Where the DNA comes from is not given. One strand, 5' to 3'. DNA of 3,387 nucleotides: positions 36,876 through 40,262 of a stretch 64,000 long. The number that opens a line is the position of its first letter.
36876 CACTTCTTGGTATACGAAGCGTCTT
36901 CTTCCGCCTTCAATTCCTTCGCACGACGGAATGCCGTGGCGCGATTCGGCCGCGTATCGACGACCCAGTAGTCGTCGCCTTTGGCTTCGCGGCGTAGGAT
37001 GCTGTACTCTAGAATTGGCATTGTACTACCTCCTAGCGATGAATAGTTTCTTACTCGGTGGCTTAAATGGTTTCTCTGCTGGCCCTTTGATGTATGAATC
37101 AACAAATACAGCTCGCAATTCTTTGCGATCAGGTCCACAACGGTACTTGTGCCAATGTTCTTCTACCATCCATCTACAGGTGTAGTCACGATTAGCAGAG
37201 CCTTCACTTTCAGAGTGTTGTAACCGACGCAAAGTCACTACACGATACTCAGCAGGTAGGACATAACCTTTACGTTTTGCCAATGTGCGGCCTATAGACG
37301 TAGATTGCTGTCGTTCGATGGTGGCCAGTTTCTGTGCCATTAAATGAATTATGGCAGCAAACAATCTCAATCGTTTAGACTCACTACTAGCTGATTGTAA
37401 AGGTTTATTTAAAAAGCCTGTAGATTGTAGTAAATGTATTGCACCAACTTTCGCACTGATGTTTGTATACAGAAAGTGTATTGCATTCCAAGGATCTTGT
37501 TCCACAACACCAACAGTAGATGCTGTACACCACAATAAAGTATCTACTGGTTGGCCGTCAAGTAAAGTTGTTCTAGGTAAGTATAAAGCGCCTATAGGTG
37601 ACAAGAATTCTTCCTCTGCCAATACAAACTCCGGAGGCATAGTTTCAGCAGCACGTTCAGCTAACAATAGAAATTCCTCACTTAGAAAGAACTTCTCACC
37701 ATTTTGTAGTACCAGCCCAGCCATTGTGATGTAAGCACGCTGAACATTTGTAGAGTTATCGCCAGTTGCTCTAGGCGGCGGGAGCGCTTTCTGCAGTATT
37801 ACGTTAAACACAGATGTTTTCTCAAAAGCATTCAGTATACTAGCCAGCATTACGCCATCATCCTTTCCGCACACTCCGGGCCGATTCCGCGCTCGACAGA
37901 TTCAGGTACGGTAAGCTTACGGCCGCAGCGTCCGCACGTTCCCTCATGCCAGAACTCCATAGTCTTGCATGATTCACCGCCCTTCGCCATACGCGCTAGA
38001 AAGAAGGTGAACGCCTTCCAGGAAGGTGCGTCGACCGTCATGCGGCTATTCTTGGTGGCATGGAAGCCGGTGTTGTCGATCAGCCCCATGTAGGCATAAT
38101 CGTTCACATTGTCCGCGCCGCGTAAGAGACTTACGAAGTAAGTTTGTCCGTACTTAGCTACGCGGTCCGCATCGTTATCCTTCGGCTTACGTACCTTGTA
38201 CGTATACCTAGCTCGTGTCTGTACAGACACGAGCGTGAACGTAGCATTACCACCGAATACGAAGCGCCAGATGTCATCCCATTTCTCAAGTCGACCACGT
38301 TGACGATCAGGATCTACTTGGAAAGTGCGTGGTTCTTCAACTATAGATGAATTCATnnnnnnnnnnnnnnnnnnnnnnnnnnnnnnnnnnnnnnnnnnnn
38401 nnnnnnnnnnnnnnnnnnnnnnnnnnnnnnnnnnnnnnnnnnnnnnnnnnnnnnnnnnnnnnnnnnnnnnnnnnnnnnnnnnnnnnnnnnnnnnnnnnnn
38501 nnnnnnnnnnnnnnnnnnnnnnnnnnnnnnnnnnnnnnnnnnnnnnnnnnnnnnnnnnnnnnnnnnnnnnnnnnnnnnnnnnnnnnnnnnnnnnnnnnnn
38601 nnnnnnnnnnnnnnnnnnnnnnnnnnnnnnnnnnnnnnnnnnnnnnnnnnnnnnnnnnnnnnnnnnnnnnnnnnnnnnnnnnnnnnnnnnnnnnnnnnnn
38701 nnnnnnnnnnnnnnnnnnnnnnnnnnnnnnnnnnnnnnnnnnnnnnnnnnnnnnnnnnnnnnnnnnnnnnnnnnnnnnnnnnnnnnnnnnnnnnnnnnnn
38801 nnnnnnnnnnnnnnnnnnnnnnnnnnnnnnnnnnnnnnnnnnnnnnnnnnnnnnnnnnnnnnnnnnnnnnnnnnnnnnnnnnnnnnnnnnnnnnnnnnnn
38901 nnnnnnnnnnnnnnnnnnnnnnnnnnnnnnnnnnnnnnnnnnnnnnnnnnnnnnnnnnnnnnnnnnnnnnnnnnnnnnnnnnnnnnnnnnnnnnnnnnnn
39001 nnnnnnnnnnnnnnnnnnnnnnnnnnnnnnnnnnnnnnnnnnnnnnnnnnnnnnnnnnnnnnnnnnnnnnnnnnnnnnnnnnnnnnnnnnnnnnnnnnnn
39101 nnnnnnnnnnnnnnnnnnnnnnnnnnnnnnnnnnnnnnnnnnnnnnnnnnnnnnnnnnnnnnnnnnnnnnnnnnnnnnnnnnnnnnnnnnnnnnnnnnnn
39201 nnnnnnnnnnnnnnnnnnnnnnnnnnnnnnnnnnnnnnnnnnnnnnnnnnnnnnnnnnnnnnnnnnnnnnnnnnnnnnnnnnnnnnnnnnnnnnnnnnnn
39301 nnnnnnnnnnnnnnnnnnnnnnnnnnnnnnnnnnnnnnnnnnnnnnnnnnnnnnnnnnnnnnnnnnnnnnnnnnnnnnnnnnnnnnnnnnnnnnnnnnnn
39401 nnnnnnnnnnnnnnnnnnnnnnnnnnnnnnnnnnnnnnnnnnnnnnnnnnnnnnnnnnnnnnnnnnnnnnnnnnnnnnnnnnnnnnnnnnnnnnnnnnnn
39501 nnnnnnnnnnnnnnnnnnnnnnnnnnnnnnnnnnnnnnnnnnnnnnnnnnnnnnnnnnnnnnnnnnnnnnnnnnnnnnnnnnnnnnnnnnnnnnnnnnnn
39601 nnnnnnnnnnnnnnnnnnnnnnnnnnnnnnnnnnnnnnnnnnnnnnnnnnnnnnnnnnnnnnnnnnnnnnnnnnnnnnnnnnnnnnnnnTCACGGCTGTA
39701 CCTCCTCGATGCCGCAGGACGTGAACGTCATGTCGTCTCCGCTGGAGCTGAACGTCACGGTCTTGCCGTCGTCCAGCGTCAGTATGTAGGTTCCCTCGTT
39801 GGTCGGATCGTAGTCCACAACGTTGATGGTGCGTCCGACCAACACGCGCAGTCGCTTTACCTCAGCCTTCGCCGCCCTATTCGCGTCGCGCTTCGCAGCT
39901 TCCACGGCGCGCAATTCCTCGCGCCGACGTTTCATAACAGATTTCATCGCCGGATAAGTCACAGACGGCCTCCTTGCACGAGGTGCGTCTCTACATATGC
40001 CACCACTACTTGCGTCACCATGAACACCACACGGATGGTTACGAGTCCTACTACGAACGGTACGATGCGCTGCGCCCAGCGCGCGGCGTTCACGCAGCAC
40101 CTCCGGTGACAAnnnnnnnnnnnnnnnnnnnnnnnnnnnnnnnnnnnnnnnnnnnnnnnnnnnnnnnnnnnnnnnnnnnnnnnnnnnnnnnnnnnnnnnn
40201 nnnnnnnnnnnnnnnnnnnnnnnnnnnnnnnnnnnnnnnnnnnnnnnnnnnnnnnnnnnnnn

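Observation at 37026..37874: Low-GC island: 282-aa gene of foreign composition inside the early operon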

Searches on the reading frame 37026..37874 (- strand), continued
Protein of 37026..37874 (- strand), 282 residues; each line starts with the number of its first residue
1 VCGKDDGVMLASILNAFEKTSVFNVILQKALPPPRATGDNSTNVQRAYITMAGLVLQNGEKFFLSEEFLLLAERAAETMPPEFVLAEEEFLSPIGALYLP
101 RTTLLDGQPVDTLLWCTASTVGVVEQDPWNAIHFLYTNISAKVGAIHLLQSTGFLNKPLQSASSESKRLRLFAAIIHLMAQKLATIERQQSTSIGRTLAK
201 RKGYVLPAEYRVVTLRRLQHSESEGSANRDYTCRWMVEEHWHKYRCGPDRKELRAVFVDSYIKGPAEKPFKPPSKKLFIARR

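Call 48: fold_search(model_id=the predicted structure, library=pdb)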
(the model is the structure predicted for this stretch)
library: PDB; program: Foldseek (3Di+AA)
matches with E <= 10: 97; with E <= 0.001: 1
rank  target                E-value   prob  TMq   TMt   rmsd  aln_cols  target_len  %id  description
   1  7ci2_A                3.9e-05  1.00  0.43  0.39   9.6       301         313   11  Crystal structure of AcrVA2 in complex with partial MbCpf1 (released 2020-10-14)
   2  2h0u                  1.1e+00  0.04  0.13  0.16  14.2       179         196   11  Crystal structure of NAD(P)H-flavin oxidoreductase from Helicobacter pylori (released 2006-06-13)
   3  2ifa_F                1.4e+00  0.04  0.14  0.18  14.7       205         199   12  Crystal Structure of the PUTATIVE NITROREDUCTASE (SMU.260) IN COMPLEX WITH FMN FROM STREPTOCOCCUS MUTANS, NORTHEAST ST (released 2006-10-03)
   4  9f9p_C                1.4e+00  0.04  0.12  0.12  12.3       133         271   11  CryoEM structure of recombinant Trypanosoma cruzi apo proteasome 20S subunit (released 2024-12-25)
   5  3ge5_A                1.5e+00  0.06  0.16  0.22  17.4       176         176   11  Crystal structure of a putative nad(p)h:fmn oxidoreductase (pg0310) from porphyromonas gingivalis w83 at 1.70 A resolu (released 2009-03-17)
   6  8olu_C                1.5e+00  0.04  0.12  0.12  11.8       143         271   10  Leishmania tarentolae proteasome 20S subunit in complex with 1-Benzyl-N-(3-(cyclopropylcarbamoyl)phenyl)-6-oxo-1,6-dih (released 2023-08-09)
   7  5gom_A                1.8e+00  0.04  0.08  0.06  12.9        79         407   15  Truncated mitofusin-1, transition-like state (released 2017-02-01)
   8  3ge5_B                2.1e+00  0.05  0.16  0.22  17.4       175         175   11  Crystal structure of a putative nad(p)h:fmn oxidoreductase (pg0310) from porphyromonas gingivalis w83 at 1.70 A resolu (released 2009-03-17)
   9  3gh8_B                2.1e+00  0.02  0.13  0.15  18.2       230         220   14  Crystal structure of Mus musculus iodotyrosine deiodinase (IYD) bound to FMN and di-iodotyrosine (DIT) (released 2009-05-12)
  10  6tcz_C                2.2e+00  0.03  0.13  0.13  12.1       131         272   11  Leishmania tarentolae proteasome 20S subunit complexed with LXE408 (released 2020-08-26)
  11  9f9t_C                2.2e+00  0.03  0.13  0.12  12.3       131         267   12  CryoEM structure of native Trypanosoma cruzi apo proteasome 20S subunit (released 2024-12-25)
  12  2ifa_B                2.2e+00  0.02  0.14  0.17  16.3       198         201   10  Crystal Structure of the PUTATIVE NITROREDUCTASE (SMU.260) IN COMPLEX WITH FMN FROM STREPTOCOCCUS MUTANS, NORTHEAST ST (released 2006-10-03)
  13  4bn9                  2.3e+00  0.02  0.13  0.17  16.0       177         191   12  Nitroreductase CinD from Lactococcus lactis in complex with nicotinic acid (released 2014-05-28)
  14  9p8z_S                2.5e+00  0.01  0.11  0.15  17.4       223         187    9  Crystal Structure of GTP cyclohydrolase 1 (FolE) from Mycobacterium tuberculosis (released 2025-07-02)
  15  4bn8                  2.8e+00  0.02  0.13  0.17  15.6       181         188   12  Nitroreductase CinD from Lactococcus lactis in complex with 4- nitrophenol (released 2014-05-28)
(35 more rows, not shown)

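Call 93: predict_structure(alignment_id=A4)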
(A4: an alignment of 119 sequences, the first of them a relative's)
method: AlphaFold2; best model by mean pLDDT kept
length: 326 residues; sequences in the alignment: 119
mean_pLDDT: 90.8   pTM: 0.87
mean pLDDT of the five models: 90.8, 90.5, 89.9, 89.6, 89.3
residues with pLDDT >= 90: 232; 70-90: 69; 50-70: 24; < 50: 1
segments of 3 or more residues with pLDDT < 50: none
pLDDT, mean of each block of 10 residues (from residue 1): 95 97 96 97 98 96 97 98 98 81 93 98 92 98 91 71 92 98 93 81 86 98 94 97 96 94 63 82 91 95 86 84 58
secondary structure, 60 per line:
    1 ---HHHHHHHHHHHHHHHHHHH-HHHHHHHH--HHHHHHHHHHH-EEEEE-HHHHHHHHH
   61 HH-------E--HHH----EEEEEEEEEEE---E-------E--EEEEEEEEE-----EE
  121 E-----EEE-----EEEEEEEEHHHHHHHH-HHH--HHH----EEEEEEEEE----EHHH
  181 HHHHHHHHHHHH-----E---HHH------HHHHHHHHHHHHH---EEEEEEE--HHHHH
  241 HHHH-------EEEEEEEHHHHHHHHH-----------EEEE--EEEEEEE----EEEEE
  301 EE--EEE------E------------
elements in order: H4-22 H24-31 H34-44 E46-50 H52-62 E80-90 E105-113 E119-121 E127-129 E135-142 H143-150 E164-172 H178-192 H211-223 E227-233 H236-244 E252-258 H259-267 E279-282 E285-291 E296-302 E305-307

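Call 102: find_related_loci(query=A5, collection=genome_contigs, flank=3000)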
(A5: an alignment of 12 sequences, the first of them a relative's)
Query A5 (326 aa) in genome_contigs; peptide patterns used: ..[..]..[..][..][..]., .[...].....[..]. (x = any residue, [..] = any of these).
54 stretches matched a pattern; 2 encode a relative of the query (tblastn E <= 1e-3); 2 distinct loci.
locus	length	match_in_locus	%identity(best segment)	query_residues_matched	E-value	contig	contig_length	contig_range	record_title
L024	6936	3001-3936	32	2-326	3e-53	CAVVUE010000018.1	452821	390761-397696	MAG: uncultured Acidobacteriaceae bacterium isolate MFD04492.bin.1.74 genome assembly, contig: contig_39011, whole genom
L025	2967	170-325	42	174-226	3e-6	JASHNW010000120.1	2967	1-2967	MAG: Acidobacteriaceae bacterium isolate JOPF007 JOPF_A14C_contig_208558, whole genome shotgun sequence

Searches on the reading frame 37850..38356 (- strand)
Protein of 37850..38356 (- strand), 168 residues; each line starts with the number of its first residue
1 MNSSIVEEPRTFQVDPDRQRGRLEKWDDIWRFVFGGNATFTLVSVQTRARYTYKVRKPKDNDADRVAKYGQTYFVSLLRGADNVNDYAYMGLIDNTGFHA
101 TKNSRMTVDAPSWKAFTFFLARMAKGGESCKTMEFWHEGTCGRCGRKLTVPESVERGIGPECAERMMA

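Call 12: search_protein_families(library=pfam, proteins=[window:37850-38356:-], max_evalue=0.01)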
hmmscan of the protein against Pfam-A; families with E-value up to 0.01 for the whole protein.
window:37850-38356:- (168 aa): 1 family
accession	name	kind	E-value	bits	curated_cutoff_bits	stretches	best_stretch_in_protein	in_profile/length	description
PF19474.4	DUF6011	-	2.6e-15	56.1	26.6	1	137-166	7-36/37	Family of unknown function (DUF6011)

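Call 13: search_protein_families(library=phrogs, proteins=[window:37850-38356:-], max_evalue=0.001)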
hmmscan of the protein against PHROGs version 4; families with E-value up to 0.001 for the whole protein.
window:37850-38356:- (168 aa): 5 families
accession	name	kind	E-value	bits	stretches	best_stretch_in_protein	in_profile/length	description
phrog_20259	-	unknown function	3.8e-39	134.7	1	23-167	5-138/140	-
phrog_636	-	unknown function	3e-10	41.8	1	139-167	205-233/254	-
phrog_25989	-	unknown function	5.7e-08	33.9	1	140-167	4-31/70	-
phrog_4046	-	unknown function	1.4e-07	32.3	1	85-167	225-300/301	-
phrog_6032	-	unknown function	5.1e-07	30.7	1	138-166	246-274/296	-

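Call 17: find_related_loci(query=window:37850-38356:-, collection=viral_contigs, flank=6000)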
Query window:37850-38356:- (168 aa) in viral_contigs; peptide patterns used: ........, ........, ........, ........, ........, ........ (x = any residue, [..] = any of these).
No stretch of DNA in the collection matches any of the patterns.

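Call 36: search_dna_similar(query=window:37850-38356:-, collection=phages, mode=protein, max_rows=25, max_evalue=0.001)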
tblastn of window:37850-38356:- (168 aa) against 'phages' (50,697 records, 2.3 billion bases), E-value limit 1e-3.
Records with a match: 351; places in all: 353; records where one place covers at least 80% of the query: 36.
Best place of each record, by identity: <60% 351.
By first word of the organism name: Mycobacterium 305; Rhizobium 19; Brevundimonas 7; Gordonia 5; Caulobacter 4; Agrobacterium 4; Sinorhizobium 3; uncultured 2; Caudoviricetes 1; Virus 1.
By host as written in the record: Mycobacterium smegmatis mc2 155 239; Mycobacterium smegmatis mc#155 45; - 9; Brevundimonas pondensis LVF1 6; Mycobacterium smegmatis mc2155 5; Agrobacterium tumefaciens C58 4; Rhizobium leguminosarum 4; Mycobacterium smegmatius mc2 155 4; and 21 more.
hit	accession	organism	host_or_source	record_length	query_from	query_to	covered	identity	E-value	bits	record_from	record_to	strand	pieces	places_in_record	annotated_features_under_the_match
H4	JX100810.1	Caulobacter phage CcrColossus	Caulobacter crescentus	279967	17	167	90%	43.0%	6e-30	119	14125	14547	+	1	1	hypothetical protein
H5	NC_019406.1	Caulobacter phage CcrColossus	Caulobacter crescentus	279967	17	167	90%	43.0%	6e-30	119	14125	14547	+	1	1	hypothetical protein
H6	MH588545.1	Caulobacter phage CcrPW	Caulobacter vibrioides CB15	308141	17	167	90%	43.0%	9e-30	119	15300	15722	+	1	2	right and left terminal sequences and genes contained within are ... | hypothetical protein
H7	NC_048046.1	Caulobacter phage CcrPW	Caulobacter vibrioides CB15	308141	17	167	90%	43.0%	9e-30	119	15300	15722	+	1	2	right and left terminal sequences and genes contained within are ... | hypothetical protein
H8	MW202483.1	Caudoviricetes sp.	Manatee Spring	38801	28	166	83%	40.8%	2e-25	107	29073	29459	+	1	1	hypothetical protein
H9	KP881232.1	Sinorhizobium phage phiM9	Sinorhizobium meliloti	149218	23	168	87%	38.0%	9e-22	96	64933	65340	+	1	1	hypothetical protein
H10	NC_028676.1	Sinorhizobium phage phiM9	Sinorhizobium meliloti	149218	23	168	87%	38.0%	9e-22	96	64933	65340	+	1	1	hypothetical protein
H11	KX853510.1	Virus Rctr197k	enrichment culture DAMO/AAA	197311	37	166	77%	42.6%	4e-26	108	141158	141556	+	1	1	hypothetical protein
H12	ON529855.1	Brevundimonas phage vB_BpoS-Domovoi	Brevundimonas pondensis EIF1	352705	27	162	81%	40.1%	3e-20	92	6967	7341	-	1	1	hypothetical protein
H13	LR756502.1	uncultured phage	metagenomic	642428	28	162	80%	40.0%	1e-24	104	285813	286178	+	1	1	record has no annotation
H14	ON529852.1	Brevundimonas phage vB_BpoS-Kabachok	Brevundimonas pondensis LVF1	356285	27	162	81%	38.7%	3e-20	92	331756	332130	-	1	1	hypothetical protein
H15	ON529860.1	Brevundimonas phage vB_BpoS-Papperlapapp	Brevundimonas pondensis LVF1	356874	27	162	81%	38.7%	1e-19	90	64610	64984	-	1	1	hypothetical protein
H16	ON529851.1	Brevundimonas phage vB_BpoS-Marchewka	Brevundimonas pondensis LVF1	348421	27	162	81%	38.7%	5e-19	88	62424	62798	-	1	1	hypothetical protein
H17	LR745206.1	uncultured phage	metagenomic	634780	31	166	81%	37.5%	3e-25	106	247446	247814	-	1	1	record has no annotation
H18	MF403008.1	Agrobacterium phage Atu_ph07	Agrobacterium tumefaciens C58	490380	32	167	81%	37.5%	9e-20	91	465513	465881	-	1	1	hypothetical protein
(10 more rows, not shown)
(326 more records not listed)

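Call 80: find_related_loci(query=A3, collection=metagenome_contigs, flank=6000)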
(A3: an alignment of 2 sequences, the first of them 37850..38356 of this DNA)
Query A3 (168 aa) in metagenome_contigs; peptide patterns used: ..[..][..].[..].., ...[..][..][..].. (x = any residue, [..] = any of these).
310 stretches matched a pattern; 2 encode a relative of the query (tblastn E <= 1e-3); 2 distinct loci.
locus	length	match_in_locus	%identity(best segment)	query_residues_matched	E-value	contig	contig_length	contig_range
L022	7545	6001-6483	45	14-162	1e-39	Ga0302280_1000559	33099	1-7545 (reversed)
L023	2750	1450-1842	43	32-166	7e-33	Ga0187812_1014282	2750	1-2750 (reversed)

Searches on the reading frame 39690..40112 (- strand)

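Call 12: search_protein_families(library=pfam, proteins=[window:39690-40112:-], max_evalue=0.01)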
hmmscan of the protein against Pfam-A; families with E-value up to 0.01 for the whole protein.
window:39690-40112:- (140 aa): 1 family
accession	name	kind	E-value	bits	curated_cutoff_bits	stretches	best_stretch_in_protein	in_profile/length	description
PF16378.10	DUF4988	-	0.0019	18.4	30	1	80-126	21-67/183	Domain of unknown function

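Call 13: search_protein_families(library=phrogs, proteins=[window:39690-40112:-], max_evalue=0.001)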
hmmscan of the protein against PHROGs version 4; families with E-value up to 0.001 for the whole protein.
window:39690-40112:- (140 aa): 0 families
